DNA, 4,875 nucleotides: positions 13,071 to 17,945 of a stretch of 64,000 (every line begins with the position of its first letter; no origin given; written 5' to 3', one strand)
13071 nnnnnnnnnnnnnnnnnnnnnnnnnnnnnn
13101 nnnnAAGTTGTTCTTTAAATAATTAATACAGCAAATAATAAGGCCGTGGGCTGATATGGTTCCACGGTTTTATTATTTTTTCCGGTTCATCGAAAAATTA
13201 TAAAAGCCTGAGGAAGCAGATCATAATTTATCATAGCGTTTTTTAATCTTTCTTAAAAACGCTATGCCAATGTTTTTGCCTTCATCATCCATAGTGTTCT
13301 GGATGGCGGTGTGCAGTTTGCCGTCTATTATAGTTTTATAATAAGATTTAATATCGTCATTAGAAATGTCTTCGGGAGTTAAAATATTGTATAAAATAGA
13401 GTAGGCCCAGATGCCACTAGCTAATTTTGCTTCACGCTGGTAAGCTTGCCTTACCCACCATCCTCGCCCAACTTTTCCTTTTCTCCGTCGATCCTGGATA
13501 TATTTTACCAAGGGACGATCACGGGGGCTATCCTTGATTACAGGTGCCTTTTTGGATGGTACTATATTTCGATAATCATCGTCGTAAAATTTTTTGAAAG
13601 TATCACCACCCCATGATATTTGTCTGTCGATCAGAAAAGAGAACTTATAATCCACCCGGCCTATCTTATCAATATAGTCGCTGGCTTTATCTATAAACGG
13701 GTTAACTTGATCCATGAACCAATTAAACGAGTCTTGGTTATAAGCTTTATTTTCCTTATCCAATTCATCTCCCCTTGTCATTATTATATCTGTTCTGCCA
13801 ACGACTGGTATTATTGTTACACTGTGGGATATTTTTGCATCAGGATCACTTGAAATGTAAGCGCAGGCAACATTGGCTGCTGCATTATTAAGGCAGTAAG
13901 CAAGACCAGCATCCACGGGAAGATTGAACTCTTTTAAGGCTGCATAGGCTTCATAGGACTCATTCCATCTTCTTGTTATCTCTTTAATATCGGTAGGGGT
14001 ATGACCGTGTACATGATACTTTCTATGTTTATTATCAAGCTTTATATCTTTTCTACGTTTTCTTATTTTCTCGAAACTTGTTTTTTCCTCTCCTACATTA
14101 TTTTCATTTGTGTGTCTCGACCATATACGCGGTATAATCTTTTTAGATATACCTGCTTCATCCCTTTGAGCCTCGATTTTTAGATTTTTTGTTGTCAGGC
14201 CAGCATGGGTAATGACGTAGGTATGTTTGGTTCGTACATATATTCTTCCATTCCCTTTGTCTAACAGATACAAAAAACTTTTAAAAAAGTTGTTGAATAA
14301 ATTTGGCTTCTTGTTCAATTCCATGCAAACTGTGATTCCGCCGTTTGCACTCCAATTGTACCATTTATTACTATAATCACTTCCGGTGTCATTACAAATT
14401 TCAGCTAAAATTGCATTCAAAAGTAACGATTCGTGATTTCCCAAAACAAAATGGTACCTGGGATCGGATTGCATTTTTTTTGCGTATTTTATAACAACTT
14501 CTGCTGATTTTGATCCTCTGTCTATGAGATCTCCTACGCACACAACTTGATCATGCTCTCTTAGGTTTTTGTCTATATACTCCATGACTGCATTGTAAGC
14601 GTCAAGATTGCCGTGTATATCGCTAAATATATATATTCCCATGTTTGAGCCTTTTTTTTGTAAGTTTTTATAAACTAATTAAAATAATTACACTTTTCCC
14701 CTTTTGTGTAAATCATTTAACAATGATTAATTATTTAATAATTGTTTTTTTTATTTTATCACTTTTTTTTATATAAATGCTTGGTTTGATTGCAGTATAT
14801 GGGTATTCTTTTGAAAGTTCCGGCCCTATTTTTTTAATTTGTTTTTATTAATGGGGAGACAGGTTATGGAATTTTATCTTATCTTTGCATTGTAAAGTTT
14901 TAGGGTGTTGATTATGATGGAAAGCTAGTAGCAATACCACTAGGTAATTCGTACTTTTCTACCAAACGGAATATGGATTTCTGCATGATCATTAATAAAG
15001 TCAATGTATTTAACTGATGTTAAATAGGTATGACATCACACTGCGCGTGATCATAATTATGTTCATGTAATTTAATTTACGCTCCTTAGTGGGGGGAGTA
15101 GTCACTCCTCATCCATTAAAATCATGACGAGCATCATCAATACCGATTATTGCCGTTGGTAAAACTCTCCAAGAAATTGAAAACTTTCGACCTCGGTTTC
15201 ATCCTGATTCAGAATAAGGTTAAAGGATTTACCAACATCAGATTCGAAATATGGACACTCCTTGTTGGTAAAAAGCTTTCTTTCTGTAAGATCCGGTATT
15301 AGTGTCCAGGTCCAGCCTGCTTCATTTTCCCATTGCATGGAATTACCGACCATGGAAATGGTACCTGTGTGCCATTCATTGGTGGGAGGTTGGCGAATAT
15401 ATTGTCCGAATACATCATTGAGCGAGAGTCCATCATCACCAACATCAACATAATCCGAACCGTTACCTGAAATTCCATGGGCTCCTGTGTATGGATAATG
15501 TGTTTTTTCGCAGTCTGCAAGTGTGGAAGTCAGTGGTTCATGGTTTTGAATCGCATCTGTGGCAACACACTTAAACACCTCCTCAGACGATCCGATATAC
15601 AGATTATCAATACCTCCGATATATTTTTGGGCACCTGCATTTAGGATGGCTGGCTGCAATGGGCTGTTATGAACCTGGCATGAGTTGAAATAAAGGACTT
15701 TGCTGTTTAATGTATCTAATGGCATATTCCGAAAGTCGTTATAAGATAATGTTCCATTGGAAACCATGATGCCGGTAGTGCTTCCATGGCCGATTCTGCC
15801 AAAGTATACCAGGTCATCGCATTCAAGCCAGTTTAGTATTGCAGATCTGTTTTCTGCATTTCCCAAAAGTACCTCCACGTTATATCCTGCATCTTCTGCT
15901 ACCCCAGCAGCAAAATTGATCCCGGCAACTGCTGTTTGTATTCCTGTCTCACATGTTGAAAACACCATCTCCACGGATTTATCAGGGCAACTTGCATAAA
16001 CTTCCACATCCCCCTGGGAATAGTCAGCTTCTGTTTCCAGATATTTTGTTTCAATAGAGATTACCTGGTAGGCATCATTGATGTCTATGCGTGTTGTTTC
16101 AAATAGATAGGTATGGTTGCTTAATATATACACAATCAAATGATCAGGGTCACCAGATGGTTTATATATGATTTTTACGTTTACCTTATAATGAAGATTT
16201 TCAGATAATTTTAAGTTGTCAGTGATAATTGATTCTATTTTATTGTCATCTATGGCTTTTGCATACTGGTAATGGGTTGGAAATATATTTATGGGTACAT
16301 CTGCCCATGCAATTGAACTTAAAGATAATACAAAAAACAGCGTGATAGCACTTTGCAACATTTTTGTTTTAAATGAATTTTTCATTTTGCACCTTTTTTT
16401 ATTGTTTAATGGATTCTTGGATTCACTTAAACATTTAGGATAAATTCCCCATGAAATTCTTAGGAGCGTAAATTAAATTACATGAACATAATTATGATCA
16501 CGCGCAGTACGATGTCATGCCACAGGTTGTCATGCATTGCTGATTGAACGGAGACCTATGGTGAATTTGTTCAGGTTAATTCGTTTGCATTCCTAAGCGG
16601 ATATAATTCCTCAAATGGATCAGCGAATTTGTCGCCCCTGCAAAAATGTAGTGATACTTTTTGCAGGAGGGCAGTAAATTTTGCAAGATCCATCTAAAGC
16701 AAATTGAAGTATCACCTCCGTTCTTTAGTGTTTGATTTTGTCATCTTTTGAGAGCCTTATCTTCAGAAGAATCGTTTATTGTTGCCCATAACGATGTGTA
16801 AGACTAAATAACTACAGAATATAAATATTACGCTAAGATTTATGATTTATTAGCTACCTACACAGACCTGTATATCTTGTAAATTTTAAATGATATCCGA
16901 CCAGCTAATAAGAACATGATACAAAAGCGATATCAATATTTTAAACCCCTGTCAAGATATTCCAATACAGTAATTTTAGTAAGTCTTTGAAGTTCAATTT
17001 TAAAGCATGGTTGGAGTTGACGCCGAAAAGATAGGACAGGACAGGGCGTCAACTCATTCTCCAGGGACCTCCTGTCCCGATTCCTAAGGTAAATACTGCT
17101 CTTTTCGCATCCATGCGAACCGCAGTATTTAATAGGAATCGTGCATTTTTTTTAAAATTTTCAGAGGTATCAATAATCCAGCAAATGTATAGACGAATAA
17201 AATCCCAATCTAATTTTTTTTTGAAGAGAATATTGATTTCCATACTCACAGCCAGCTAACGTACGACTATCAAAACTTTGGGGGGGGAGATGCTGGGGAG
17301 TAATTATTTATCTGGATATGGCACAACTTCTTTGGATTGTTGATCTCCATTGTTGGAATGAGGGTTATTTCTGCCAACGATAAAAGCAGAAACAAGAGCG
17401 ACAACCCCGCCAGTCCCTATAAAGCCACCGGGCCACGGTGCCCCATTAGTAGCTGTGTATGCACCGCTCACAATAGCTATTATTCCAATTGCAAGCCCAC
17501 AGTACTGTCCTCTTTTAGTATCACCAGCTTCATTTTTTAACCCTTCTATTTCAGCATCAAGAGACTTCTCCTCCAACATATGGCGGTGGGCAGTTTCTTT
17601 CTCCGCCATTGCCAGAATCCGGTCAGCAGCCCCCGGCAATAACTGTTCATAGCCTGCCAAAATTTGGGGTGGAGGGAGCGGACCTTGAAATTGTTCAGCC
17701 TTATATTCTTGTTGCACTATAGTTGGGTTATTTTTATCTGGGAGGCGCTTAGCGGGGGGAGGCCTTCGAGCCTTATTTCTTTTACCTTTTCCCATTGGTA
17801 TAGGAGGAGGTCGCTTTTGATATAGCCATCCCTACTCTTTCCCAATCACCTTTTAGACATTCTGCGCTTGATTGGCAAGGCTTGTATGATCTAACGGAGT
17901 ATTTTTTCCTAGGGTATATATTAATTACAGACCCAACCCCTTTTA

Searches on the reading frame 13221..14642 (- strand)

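Call 12: search_protein_families(library=pfam, proteins=[window:13221-14642:-], max_evalue=0.001)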
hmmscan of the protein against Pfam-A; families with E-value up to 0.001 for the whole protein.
window:13221-14642:- (473 aa): 2 families
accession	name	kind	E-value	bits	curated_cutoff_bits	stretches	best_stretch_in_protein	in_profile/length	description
PF00149.33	Metallophos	-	2.6e-16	61.1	21.5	1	2-216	2-189/191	Calcineurin-like phosphoesterase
PF12850.12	Metallophos_2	-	2.1e-06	28.3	27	1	1-78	1-60/154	Calcineurin-like phosphoesterase superfamily domain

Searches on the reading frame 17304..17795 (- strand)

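Call 81: search_protein_families(library=pfam, proteins=[window:17304-17795:-], max_evalue=0.001)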
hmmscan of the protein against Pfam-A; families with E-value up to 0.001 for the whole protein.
window:17304-17795:- (163 aa): 1 family
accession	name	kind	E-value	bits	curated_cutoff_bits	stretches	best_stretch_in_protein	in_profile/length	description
PF10097.14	DUF2335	-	1.9e-20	72.9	25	1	41-97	1-50/50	Predicted membrane protein (DUF2335)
